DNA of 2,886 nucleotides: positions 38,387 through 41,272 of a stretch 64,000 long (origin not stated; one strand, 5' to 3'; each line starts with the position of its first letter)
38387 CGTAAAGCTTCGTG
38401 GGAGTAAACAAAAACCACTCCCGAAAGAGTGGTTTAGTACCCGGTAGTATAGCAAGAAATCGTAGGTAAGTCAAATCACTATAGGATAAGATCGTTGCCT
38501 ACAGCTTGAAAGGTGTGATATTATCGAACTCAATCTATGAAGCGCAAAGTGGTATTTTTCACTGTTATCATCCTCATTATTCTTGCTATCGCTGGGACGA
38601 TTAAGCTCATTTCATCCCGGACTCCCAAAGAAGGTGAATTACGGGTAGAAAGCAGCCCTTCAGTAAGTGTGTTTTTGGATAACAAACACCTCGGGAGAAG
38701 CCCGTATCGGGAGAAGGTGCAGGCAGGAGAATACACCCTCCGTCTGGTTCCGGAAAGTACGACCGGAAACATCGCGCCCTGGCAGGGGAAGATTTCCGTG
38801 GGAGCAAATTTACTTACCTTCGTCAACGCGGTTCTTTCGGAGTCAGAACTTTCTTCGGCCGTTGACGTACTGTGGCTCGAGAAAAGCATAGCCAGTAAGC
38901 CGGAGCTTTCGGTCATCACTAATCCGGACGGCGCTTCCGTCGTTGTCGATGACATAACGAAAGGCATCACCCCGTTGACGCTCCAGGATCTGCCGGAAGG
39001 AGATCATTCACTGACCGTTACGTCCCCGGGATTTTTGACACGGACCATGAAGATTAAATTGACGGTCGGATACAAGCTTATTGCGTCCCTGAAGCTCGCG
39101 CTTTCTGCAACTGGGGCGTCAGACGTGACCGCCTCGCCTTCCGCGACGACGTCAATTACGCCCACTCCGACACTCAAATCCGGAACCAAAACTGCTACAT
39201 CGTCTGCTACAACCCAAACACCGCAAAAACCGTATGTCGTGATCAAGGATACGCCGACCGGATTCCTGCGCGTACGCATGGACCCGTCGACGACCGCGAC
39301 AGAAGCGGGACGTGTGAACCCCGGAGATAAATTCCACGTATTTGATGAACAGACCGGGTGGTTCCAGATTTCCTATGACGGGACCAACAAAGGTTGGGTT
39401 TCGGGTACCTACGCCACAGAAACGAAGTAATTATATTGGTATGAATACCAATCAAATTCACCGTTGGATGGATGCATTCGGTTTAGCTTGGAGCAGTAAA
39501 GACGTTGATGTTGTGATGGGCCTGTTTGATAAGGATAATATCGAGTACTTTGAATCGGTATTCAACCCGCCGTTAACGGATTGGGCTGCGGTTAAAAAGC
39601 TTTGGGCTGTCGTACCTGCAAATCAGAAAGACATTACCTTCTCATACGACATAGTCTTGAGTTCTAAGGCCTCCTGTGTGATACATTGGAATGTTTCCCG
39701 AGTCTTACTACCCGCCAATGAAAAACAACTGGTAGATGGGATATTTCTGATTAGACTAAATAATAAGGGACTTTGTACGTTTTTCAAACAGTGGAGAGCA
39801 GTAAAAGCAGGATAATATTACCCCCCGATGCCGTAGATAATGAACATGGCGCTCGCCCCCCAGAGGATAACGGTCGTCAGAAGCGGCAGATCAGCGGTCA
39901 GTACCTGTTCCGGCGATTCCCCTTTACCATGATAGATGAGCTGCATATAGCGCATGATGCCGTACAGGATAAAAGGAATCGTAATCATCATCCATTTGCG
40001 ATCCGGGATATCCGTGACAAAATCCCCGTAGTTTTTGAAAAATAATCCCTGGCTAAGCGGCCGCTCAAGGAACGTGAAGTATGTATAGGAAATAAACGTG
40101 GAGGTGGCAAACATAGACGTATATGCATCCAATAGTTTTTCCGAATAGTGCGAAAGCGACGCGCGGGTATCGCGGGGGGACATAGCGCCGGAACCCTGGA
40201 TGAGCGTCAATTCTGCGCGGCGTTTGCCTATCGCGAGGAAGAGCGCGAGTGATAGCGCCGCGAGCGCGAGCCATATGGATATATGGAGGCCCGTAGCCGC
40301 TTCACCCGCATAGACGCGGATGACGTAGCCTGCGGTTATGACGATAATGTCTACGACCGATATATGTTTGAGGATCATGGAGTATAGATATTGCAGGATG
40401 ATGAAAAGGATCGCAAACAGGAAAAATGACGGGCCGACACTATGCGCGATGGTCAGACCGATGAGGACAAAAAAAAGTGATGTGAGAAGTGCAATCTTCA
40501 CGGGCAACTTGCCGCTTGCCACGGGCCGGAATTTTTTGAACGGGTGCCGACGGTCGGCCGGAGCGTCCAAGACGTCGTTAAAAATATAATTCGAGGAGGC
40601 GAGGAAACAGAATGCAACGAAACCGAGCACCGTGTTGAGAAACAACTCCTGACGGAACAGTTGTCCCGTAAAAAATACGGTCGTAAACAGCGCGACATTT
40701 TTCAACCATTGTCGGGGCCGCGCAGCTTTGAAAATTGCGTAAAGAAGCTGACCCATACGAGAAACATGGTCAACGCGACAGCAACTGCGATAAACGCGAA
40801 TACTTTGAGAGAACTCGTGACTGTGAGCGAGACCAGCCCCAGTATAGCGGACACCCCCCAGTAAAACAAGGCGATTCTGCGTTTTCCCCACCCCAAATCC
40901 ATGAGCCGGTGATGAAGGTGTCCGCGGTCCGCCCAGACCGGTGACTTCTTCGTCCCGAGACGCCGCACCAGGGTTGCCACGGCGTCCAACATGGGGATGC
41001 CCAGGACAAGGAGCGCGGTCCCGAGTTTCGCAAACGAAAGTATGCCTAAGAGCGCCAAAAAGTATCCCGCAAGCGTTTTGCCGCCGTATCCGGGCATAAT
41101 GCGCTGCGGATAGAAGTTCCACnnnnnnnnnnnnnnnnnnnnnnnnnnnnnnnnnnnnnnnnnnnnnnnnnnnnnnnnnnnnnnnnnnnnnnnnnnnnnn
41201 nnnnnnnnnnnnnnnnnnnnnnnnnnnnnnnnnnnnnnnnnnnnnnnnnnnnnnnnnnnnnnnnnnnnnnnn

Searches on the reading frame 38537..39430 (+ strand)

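Call 76: search_protein_families(library=pfam, proteins=[window:38537-39430:+], max_evalue=0.001)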
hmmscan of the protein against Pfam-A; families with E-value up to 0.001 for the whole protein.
window:38537-39430:+ (297 aa): 2 families
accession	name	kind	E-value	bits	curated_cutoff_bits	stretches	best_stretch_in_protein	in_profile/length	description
PF08308.17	PEGA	-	8.7e-21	74.1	20.8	2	123-187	3-67/71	PEGA domain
PF08239.17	SH3_3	-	2e-12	47.5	27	1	243-292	2-52/54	Bacterial SH3 domain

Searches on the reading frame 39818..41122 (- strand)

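Call 76: search_protein_families(library=pfam, proteins=[window:39818-41122:-], max_evalue=0.001)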
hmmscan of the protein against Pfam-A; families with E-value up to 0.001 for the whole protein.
window:39818-41122:- (434 aa): 1 family
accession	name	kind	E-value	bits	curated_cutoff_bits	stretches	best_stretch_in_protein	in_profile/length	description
PF01040.23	UbiA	-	4.5e-20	72.4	34.2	1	162-297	20-156/250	UbiA prenyltransferase family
